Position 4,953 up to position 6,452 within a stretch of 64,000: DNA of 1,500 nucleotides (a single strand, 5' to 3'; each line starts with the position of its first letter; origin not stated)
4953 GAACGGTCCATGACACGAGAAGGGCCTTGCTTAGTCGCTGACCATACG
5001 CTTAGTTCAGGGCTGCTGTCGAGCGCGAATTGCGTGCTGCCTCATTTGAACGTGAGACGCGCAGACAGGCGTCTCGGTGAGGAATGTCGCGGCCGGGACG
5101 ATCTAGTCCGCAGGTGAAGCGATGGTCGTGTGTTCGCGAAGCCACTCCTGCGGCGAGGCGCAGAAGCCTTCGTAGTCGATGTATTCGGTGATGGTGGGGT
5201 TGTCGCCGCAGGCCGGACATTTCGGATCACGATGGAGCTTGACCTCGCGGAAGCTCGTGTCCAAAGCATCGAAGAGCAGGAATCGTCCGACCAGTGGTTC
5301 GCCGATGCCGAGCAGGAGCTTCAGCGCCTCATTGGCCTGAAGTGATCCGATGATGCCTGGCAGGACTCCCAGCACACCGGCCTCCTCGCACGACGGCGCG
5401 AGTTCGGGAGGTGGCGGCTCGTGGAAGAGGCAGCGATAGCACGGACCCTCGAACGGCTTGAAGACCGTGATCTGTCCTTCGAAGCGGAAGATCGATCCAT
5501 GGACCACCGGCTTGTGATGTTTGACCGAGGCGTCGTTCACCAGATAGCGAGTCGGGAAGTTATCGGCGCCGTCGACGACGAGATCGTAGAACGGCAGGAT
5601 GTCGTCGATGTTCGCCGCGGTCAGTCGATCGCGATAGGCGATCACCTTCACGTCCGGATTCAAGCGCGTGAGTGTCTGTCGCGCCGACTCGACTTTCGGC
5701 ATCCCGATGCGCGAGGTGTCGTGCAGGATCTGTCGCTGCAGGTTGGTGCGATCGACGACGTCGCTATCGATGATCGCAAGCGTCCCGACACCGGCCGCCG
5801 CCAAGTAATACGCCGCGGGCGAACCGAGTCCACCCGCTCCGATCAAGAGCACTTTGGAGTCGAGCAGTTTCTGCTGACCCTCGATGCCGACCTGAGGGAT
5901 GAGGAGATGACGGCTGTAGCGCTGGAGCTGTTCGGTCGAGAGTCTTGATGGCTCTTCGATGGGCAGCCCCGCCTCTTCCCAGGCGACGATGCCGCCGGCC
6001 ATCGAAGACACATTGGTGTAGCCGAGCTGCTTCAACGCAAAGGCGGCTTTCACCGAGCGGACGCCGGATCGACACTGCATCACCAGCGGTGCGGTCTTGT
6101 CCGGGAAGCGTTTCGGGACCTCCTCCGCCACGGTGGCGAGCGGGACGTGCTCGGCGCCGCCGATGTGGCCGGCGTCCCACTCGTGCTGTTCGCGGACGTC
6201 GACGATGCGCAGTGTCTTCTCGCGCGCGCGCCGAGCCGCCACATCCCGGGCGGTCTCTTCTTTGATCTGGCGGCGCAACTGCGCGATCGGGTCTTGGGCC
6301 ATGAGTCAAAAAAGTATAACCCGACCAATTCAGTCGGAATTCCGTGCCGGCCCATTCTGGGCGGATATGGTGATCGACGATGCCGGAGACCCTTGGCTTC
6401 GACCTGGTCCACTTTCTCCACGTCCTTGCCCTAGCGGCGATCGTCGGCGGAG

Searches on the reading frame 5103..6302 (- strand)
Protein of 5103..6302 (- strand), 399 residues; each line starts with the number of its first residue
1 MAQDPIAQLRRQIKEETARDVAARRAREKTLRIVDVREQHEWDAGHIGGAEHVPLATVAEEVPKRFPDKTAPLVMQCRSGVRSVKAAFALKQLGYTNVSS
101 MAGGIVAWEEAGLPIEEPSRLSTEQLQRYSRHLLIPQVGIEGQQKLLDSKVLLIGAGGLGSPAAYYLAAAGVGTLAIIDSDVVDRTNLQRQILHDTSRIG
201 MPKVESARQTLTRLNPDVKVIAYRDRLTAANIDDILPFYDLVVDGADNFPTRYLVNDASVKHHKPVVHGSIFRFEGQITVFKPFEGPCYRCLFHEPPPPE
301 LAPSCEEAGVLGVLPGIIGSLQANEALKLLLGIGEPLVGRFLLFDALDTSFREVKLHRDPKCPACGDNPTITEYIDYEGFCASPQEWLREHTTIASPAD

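Call 80: search_protein_families(library=pfam, proteins=[window:5103-6302:-], max_evalue=0.00001)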
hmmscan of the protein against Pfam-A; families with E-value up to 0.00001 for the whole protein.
window:5103-6302:- (399 aa): 2 families
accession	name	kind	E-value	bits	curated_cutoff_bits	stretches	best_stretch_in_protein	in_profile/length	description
PF00899.27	ThiF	-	1.2e-85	287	28.1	1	129-364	1-238/238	ThiF family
PF00581.25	Rhodanese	-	6.4e-19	68.7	22.2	1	19-110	3-101/102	Rhodanese-like domain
